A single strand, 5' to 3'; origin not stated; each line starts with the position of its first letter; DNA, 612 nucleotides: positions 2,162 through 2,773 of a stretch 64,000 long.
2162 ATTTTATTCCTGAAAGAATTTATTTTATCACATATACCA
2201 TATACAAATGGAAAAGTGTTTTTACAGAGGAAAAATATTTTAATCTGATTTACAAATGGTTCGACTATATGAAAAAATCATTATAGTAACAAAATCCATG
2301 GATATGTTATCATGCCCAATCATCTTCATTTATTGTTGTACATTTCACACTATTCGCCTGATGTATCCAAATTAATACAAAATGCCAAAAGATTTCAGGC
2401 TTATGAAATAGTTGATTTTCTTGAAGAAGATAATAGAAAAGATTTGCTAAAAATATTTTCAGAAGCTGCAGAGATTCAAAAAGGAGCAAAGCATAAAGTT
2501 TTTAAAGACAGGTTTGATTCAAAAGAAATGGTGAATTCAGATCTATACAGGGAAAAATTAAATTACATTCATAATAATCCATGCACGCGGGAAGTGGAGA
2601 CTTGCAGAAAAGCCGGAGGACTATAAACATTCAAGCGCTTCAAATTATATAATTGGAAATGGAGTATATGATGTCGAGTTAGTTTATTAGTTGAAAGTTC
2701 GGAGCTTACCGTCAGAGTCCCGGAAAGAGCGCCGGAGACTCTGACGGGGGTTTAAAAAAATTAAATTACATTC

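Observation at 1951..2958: REPtron-like locus: HUH/Y1 RAYT pseudogene bracketed by inverted REP hairpins, with both gene ends tandemly duplicated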

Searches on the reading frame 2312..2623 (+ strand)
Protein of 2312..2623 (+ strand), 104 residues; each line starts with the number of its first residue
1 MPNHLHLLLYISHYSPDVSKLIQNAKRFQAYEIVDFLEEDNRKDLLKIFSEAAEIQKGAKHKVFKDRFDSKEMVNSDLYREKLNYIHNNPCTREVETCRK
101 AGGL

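Call 20: find_encoding_contigs(protein=window:2312-2623:+, flank=3000, max_places=8)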
Protein window:2312-2623:+ (104 aa): no gene with exactly this product is on record in the collection.
